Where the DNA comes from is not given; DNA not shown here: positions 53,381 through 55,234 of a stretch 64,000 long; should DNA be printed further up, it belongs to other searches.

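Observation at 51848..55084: Orphan three-gene membrane operon with PilM-N / PilO (or GspL / GspM)-like architecture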

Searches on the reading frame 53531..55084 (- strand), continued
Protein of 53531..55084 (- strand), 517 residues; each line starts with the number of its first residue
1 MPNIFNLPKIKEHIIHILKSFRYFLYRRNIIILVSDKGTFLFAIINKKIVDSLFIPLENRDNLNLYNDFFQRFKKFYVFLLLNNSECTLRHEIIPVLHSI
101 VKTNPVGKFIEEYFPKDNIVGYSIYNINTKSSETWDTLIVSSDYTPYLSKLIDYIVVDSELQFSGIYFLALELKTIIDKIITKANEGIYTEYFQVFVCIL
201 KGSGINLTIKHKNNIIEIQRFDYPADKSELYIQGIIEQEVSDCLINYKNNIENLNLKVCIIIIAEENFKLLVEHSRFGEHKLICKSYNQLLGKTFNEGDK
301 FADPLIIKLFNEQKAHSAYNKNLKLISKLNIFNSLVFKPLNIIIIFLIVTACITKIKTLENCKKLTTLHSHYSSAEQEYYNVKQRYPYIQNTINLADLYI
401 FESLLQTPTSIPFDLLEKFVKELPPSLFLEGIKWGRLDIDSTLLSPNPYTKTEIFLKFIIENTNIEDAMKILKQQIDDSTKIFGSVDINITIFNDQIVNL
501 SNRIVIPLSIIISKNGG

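Call 33: search_protein_families(library=pfam, proteins=[L025:11664-12311:+, L025:12308-13186:+, L025:6873-8651:+, L025:8796-9998:+, L025:961-1872:+, L025:19349-20167:+, L025:20185-21210:+], max_evalue=0.1)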
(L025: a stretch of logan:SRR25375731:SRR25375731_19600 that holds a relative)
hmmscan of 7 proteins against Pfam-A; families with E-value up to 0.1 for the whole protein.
L025:11664-12311:+ (215 aa): 0 families

L025:12308-13186:+ (292 aa): 0 families

L025:6873-8651:+ (592 aa): 15 families
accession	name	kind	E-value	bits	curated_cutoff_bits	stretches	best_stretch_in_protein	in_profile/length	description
PF00437.27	T2SSE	-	1.3e-123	412.8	24.9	1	206-582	6-368/370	Type II/IV secretion system protein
PF05157.20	MshEN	-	3.9e-19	68.9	23.1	1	95-179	6-89/90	MshEN domain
PF25199.1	nSTAND_NTPase5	-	0.0029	17.9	34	1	339-374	38-74/145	Novel STAND NTPase 5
PF11165.13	DUF2949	-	0.0044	17.9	24.2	1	43-85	9-51/56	Protein of unknown function (DUF2949)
PF13401.12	AAA_22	-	0.0044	17.8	27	1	341-371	4-34/130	AAA domain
PF13555.12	AAA_29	-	0.005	17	27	1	340-359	20-39/61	P-loop containing region of AAA domain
PF13173.12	AAA_14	-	0.0081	16.6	27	1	344-434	4-85/129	AAA domain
PF13191.12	AAA_16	-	0.012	16.6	32.6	1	332-368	10-50/167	AAA ATPase domain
PF12775.13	AAA_7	-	0.022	14.7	25.8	1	330-374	21-65/181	P-loop containing dynein motor region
PF20720.3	nSTAND3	-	0.024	14.8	27.2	1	331-379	7-54/155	Novel STAND NTPase 3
PF00005.33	ABC_tran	-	0.036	15.1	25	1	342-373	11-42/137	ABC transporter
PF13481.12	AAA_25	-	0.037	14.1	27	1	320-365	11-56/195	AAA domain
PF13604.12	AAA_30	-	0.039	14.1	27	1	334-366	10-42/191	AAA domain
PF13245.12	AAA_19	-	0.068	13.8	25.1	0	341-370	10-39/134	AAA domain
PF13476.12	AAA_23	-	0.069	14.2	27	0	341-359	18-36/201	AAA domain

L025:8796-9998:+ (400 aa): 1 family
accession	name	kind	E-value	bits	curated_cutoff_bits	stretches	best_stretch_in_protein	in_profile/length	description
PF00482.28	T2SSF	-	4.3e-45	153.2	25.2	2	73-187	10-125/125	Type II secretion system (T2SS), protein F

L025:961-1872:+ (303 aa): 0 families

L025:19349-20167:+ (272 aa): 0 families

L025:20185-21210:+ (341 aa): 0 families

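Call 39: find_encoding_contigs(protein=P0158, flank=10000, max_places=2)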
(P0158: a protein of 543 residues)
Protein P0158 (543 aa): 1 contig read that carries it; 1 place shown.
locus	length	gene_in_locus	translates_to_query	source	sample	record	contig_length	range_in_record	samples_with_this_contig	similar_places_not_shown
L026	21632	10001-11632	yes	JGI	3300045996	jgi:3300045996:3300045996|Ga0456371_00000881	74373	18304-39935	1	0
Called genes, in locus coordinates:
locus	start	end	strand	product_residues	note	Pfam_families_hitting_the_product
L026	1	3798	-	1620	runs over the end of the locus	PF21075:GDH_ACT1, PF21073:GDH_HM1, PF21076:GDH_ACT2, PF21079:GDH_HM2, PF21077:GDH_ACT3, PF21078:GDH_HM3, PF05088:Bac_GDH_CD, PF21074:GDH_C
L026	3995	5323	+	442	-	PF10396:TrmE_N, PF12631:MnmE_helical, PF01926:MMR_HSR1, PF02421:FeoB_N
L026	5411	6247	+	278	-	-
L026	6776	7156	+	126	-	-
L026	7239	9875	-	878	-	PF01411:tRNA-synt_2c, PF07973:tRNA_SAD, PF02272:DHHA1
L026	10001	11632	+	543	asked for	-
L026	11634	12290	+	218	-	-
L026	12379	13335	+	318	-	-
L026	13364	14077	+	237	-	PF00005:ABC_tran, PF13304:AAA_21 (weak)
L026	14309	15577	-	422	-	PF02403:Seryl_tRNA_N, PF00587:tRNA-synt_2b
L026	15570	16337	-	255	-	PF00902:TatC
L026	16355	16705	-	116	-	PF02416:TatA_B_E (weak)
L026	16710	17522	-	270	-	PF02167:Cytochrom_C1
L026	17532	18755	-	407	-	PF00033:Cytochrome_B, PF13631:Cytochrom_B_N_2, PF00032:Cytochrom_B_C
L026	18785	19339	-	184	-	PF10399:UCR_Fe-S_N, PF00355:Rieske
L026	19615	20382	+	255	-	-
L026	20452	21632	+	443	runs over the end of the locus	PF01266:DAO, PF13450:NAD_binding_8 (weak)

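Call 40: find_encoding_contigs(protein=P0187, flank=10000, max_places=2)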
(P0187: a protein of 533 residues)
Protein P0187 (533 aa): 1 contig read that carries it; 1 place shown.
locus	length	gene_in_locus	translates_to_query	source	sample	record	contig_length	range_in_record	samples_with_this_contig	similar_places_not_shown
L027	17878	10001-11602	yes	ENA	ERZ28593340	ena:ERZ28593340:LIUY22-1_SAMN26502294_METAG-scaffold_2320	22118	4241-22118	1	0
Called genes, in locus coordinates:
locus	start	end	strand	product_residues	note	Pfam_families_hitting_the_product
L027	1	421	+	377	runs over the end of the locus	PF01098:FTSW_RODA_SPOVE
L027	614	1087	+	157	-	-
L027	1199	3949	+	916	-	-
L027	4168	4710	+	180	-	PF08712:Nfu_N, PF01106:NifU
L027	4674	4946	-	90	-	-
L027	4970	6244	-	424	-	PF08245:Mur_ligase_M, PF02875:Mur_ligase_C, PF27239:FOL3_C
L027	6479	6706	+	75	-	-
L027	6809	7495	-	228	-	PF02230:Abhydrolase_2, PF03959:FSH1, PF12146:Hydrolase_4 (faint), PF00561:Abhydrolase_1 (weak), PF01738:DLH (weak)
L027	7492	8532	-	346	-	PF01594:AI-2E_transport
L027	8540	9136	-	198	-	-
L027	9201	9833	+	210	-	PF00551:Formyl_trans_N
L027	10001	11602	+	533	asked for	-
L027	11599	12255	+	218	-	-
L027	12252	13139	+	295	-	-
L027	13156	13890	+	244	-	PF00005:ABC_tran, PF13304:AAA_21 (weak)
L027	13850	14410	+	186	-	PF02130:YbeY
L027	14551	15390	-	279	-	PF07719:TPR_2 (faint)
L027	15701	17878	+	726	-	?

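Call 47: search_solved_structures(query=A4, max_evalue=10, show_alignments=2)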
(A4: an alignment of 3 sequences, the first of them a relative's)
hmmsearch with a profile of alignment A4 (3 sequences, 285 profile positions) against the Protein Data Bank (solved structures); distinct sequences matched with E-value up to 10: 0.

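Call 50: find_encoding_contigs(protein=P0222, flank=10000, max_places=2)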
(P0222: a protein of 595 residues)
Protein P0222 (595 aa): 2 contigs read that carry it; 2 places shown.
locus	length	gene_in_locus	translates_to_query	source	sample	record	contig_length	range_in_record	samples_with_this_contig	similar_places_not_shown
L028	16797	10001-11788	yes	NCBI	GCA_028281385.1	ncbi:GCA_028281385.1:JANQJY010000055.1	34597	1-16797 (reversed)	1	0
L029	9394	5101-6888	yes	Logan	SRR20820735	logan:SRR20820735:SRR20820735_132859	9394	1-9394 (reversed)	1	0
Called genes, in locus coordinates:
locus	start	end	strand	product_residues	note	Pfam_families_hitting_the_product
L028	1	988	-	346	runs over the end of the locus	PF03060:NMO (faint), PF01207:Dus, PF01180:DHO_dh (faint)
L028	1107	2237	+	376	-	PF01128:IspD, PF12804:NTP_transf_3 (weak), PF02542:YgbB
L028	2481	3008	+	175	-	PF04608:PgpA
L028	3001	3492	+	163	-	PF02464:CinA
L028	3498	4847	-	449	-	PF00483:NTP_transferase, PF01128:IspD, PF02348:CTP_transf_3 (weak), PF12804:NTP_transf_3, PF00132:Hexapep, PF25087:GMPPB_C, PF00132:Hexapep, PF14602:Hexapep_2, +1 more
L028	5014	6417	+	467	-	PF02646:RmuC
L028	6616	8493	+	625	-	PF05157:MshEN, PF00437:T2SSE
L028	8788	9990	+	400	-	PF28597:T2SSF_N (weak), PF00482:T2SSF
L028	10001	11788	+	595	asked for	-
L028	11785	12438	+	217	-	-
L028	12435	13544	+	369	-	-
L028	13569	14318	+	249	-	PF00005:ABC_tran, PF13304:AAA_21 (weak)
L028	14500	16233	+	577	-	PF01471:PG_binding_1 (faint)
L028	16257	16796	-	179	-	?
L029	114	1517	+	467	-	PF02646:RmuC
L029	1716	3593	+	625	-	PF05157:MshEN, PF00437:T2SSE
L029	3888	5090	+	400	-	PF28597:T2SSF_N (weak), PF00482:T2SSF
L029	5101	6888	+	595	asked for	-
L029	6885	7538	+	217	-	-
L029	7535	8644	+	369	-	-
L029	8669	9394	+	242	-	?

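Call 51: find_encoding_contigs(protein=P0201, flank=10000, max_places=2)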
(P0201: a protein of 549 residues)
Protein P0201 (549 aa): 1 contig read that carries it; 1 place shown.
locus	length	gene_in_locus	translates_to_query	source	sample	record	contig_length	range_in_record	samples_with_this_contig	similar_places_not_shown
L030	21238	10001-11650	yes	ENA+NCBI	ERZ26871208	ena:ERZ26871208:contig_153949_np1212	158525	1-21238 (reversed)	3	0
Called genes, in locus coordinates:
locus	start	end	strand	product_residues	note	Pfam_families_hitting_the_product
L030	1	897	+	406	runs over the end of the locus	PF01507:PAPS_reduct, PF05635:23S_rRNA_IVP, PF22296:bAvd (weak)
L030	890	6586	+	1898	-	PF00009:GTP_EFTU, PF01926:MMR_HSR1 (faint), PF03144:GTP_EFTU_D2 (faint), PF22594:GTP-eEF1A_C, PF01583:APS_kinase, PF13671:AAA_33, PF27156:RP005_N, PF07992:Pyr_redox_2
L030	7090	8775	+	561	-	PF05157:MshEN, PF00437:T2SSE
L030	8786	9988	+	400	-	PF28597:T2SSF_N (faint), PF00482:T2SSF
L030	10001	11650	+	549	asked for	-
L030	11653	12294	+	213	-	-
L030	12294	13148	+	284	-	-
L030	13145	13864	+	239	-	PF00005:ABC_tran, PF13304:AAA_21 (weak)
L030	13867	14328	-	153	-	-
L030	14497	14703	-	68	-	-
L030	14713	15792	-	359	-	PF00768:Peptidase_S11, PF13354:Beta-lactamase2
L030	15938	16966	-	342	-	PF02543:Carbam_trans_N (faint), PF00814:TsaD, PF22521:HypF_C_2 (weak)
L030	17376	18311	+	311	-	PF01379:Porphobil_deam, PF03900:Porphobil_deamC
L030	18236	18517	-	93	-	-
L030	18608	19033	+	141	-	PF02602:HEM4 (weak)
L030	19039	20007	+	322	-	-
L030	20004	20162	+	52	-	-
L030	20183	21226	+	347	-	PF07219:HemY_N (weak), PF14559:TPR_19 (faint), PF12895:ANAPC3 (faint)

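Call 52: find_encoding_contigs(protein=P0155, flank=10000, max_places=2)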
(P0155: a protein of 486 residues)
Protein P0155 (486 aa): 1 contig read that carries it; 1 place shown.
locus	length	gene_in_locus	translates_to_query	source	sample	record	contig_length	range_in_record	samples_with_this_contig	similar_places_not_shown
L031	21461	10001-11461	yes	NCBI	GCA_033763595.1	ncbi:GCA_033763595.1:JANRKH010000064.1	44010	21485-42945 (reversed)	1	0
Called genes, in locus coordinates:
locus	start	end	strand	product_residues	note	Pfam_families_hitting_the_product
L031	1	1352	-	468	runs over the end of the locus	PF00587:tRNA-synt_2b, PF03129:HGTP_anticodon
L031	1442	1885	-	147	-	PF10097:DUF2335 (weak)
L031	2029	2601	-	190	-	PF09931:Phage_phiJL001_Gp84_N, PF09356:Phage_BR0599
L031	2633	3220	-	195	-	PF09343:DUF2460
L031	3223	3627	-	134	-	-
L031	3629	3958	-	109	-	-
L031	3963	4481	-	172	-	PF05135:Phage_connect_1, PF24163:HCP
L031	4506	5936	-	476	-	PF04586:Peptidase_S78, PF05065:Phage_capsid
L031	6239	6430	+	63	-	-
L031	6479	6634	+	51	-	-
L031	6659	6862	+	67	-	-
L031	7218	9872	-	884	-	PF01411:tRNA-synt_2c, PF07973:tRNA_SAD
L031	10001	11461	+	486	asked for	-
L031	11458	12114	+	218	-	-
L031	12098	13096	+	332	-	PF17542:RP853 (weak)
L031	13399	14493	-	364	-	PF00389:2-Hacid_dh, PF02826:2-Hacid_dh_C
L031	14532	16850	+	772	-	PF00512:HisKA, PF02518:HATPase_c, PF00072:Response_reg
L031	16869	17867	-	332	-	-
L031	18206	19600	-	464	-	PF02233:PNTB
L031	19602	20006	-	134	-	PF12769:PNTB_4TM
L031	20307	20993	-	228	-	PF03922:OmpW, PF13505:OMP_b-brl (faint)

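Call 54: list_cluster_members(proteins=[P0222, P0201, P0155, P0217, P0158, P0187, P0225, P0184, P0196, P0150])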
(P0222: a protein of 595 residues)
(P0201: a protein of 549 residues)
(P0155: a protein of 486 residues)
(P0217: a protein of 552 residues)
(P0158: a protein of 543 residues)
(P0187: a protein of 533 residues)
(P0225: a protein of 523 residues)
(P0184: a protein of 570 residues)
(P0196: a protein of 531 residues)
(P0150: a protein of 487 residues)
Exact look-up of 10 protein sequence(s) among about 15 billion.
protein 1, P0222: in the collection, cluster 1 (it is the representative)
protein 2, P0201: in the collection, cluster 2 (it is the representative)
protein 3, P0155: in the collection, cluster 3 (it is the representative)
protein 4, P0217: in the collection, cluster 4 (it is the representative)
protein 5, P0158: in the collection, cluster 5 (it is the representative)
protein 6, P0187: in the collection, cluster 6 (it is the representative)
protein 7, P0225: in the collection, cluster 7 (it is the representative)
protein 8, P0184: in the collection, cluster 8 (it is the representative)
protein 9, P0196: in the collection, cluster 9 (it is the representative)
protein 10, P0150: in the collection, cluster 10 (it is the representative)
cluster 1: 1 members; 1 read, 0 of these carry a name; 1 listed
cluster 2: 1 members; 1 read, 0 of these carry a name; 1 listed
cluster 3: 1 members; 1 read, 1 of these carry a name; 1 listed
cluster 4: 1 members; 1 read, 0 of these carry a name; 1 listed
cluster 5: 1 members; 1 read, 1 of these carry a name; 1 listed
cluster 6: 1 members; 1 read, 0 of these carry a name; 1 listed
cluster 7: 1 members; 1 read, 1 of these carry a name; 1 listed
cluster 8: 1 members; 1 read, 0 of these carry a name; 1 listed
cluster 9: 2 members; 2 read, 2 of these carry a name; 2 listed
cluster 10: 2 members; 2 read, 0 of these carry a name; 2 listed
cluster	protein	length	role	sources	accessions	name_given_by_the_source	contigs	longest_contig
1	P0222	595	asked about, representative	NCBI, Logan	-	-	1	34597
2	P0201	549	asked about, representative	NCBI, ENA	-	-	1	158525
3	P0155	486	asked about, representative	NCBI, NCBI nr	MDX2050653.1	MAG: hypothetical protein SFT93_05760 [Rickettsiaceae bacterium] | hypothetical protein [Rickettsiaceae bacterium]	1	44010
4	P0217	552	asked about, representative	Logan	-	-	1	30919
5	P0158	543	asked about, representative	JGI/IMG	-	hypothetical protein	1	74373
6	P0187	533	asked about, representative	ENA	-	-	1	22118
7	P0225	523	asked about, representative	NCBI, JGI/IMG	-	hypothetical protein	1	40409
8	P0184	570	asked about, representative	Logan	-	-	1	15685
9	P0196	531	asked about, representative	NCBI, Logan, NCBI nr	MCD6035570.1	MAG: hypothetical protein K0R63_1311 [Rickettsiales bacterium] | hypothetical protein [Rickettsiales bacterium]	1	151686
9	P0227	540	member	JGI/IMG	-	hypothetical protein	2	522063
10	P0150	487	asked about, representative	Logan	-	-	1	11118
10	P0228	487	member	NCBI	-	-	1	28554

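Call 63: search_protein_families(library=ncbifam, proteins=[L028:6616-8493:+, L028:8788-9990:+, L028:13569-14318:+, L028:12435-13544:+, L028:11785-12438:+, L028:10001-11788:+, L028:14500-16233:+, L030:12294-13148:+], max_evalue=0.01)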
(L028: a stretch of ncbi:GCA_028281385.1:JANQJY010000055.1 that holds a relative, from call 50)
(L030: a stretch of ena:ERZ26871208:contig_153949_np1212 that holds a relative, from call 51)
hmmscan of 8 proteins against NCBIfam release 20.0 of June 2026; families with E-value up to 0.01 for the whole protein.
L028:6616-8493:+ (625 aa): 25 families
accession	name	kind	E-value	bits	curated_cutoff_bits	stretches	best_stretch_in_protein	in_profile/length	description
TIGR02538.1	type_IV_pilB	equivalog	1.9e-146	488.9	675.65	1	71-617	2-560/564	type IV-A pilus assembly ATPase PilB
TIGR02533.1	type_II_gspE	equivalog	2.4e-145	484.9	630.25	1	150-617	11-484/486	type II secretion system ATPase GspE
NF053534.1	T4PilAsmATPsTfpB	equivalog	5.3e-119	398.2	850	1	111-619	64-582/584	type IV pilus assembly ATPase TfpB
NF007755.0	PRK10436.1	equivalog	4.7e-113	378.3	617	1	214-620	67-460/465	type II secretion system protein GspE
NF041000.1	ATPase_ComGA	equivalog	2.3e-71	239.9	300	1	248-511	2-265/267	competence type IV pilus ATPase ComGA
TIGR01420.1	pilT_fam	subfamily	1.2e-52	179.2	319.1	1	247-514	3-271/343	PilT/PilU family type 4a pilus ATPase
TIGR02525.1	plasmid_TraJ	equivalog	3.9e-21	75.4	368.3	1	366-489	140-270/372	plasmid transfer ATPase TraJ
TIGR02524.1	dot_icm_DotB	equivalog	5.8e-21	75.1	463.3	1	324-488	82-256/358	Dot/Icm type IV secretion system ATPase DotB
NF058587.1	archaellum_moto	equivalog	4.5e-20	71.9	550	1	378-511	277-418/527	archaellum flagellar ATPase motor FlaI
NF053729.1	c-di-GMP_motif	domain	2.6e-17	62.4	38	1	70-121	1-52/53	cyclic di-GMP-binding domain-containing protein, MshE-related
TIGR02782.1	TrbB_P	equivalog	1e-15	57.9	304.55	1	360-490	121-254/303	P-type conjugative transfer ATPase TrbB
TIGR03819.1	heli_sec_ATPase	hypoth_equivalog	1.2e-14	54.3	373.15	1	294-502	99-311/340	TadA family conjugal transfer-associated ATPase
TIGR02788.1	VirB11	equivalog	2e-14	53.4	249.95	1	361-490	130-264/308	P-type DNA transfer ATPase VirB11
NF010407.0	PRK13833.1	subfamily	1.1e-13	51.3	499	1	360-491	129-262/323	conjugal transfer protein TrbB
NF012033.0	PRK15489.1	equivalog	7.4e-13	47.5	537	1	66-191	488-610/703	glycosyl transferase family protein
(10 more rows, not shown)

L028:8788-9990:+ (400 aa): 7 families
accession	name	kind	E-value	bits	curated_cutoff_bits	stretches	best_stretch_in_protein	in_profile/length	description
TIGR02120.1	GspF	equivalog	4e-93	312.8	424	1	4-393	1-396/401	type II secretion system inner membrane protein GspF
NF052607.1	T4PiliAsmPilCThrm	equivalog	2.9e-75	253.9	700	1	1-397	1-403/406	type IV pilus assembly protein PilC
NF052606.1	T4PiliAsmPilCMyx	equivalog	7.7e-69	232.5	700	1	2-392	20-412/419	type IV pilus assembly protein PilC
NF047826.1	T3SSXpsF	equivalog_domain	5.2e-66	223.1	650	1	1-393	1-399/405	type II secretion system protein XpsF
NF007861.0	PRK10573.1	equivalog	4.4e-59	200.5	401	1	4-393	7-393/401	protein transport protein HofC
NF041012.2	T4P_ComGB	equivalog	6.7e-39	134.1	240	1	65-394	7-330/332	competence type IV pilus assembly protein ComGB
NF052650.1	YknW_fam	equivalog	0.0025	17.3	110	0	159-237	32-106/213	YknW family membrane protein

L028:13569-14318:+ (249 aa): 186 families (the best 25 are shown)
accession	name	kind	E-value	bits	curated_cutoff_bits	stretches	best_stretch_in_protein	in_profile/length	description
TIGR01188.1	drrA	subfamily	1.5e-39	136.1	312.45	1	24-240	1-220/302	daunorubicin resistance ABC transporter, ATP-binding protein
NF033858.1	ABC2_perm_RbbA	equivalog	3.8e-38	131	1050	1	8-248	258-501/909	ribosome-associated ATPase/putative transporter RbbA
NF010059.0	PRK13536.1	equivalog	1e-36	126.4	549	1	6-229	33-259/342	nodulation factor ABC transporter ATP-binding protein NodI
TIGR03522.1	GldA_ABC_ATP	equivalog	2.7e-36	125.6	402.6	1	17-249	3-237/301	gliding motility-associated ABC transporter ATP-binding subunit GldA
TIGR03740.1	galliderm_ABC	subfamily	3.6e-36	124.9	309.75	1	17-248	1-222/223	lantibiotic protection ABC transporter ATP-binding subunit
NF010060.0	PRK13537.1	equivalog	5.9e-36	123.9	521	1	6-229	5-231/314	nodulation factor ABC transporter ATP-binding protein NodI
TIGR01288.1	nodI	equivalog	1.8e-35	122.5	424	1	19-221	7-212/303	nodulation factor ABC transporter ATP-binding protein NodI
TIGR03864.1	PQQ_ABC_ATP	hypoth_equivalog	2.2e-27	96.1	302.25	2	17-82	2-67/236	ABC transporter, ATP-binding subunit, PQQ-dependent alcohol dehydrogenase system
NF047568.1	PSM_export_PmtC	equivalog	3.8e-27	95.5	375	1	18-221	2-197/290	phenol-soluble modulin export ABC transporter ATP-binding protein PmtC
NF047565.1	PSM_export_PmtA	equivalog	2.2e-26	92.8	350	1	30-223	15-207/282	phenol-soluble modulin export ABC transporter ATP-binding protein PmtA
TIGR04406.1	LPS_export_lptB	equivalog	1.2e-25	90.2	240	1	17-237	2-228/239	LPS export ABC transporter ATP-binding protein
TIGR04521.1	ECF_ATPase_2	equivalog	2.6e-25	89.1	330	2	124-236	124-237/279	energy-coupling factor transporter ATPase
TIGR01186.1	proV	subfamily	3.6e-25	88.9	326.6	1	25-238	2-224/363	betaine/proline/choline family ABC transporter ATP-binding protein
NF011967.0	PRK15439.1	equivalog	6.9e-25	87.4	586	1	12-233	7-229/510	autoinducer 2 ABC transporter ATP-binding protein LsrA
NF000355.4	ribo_prot_ABC_F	equivalog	7.1e-25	87.8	380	1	18-238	4-209/499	ribosomal protection-like ABC-F family protein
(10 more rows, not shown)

L028:12435-13544:+ (369 aa): 0 families

L028:11785-12438:+ (217 aa): 0 families

L028:10001-11788:+ (595 aa): 0 families

L028:14500-16233:+ (577 aa): 1 family
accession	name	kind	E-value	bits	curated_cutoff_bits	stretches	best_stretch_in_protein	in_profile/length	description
TIGR02869.1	spore_SleB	equivalog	0.0064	16.4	236.5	0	340-369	44-73/201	spore cortex-lytic enzyme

L030:12294-13148:+ (284 aa): 0 families
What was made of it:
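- Closest known: GspL-GspM assembly-platform pair of the type II secretion system. Same: The linked platform protein of the distant clade scores best as GspF (call 63).
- The platform scores best as GspF (313 bits) (call 63).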
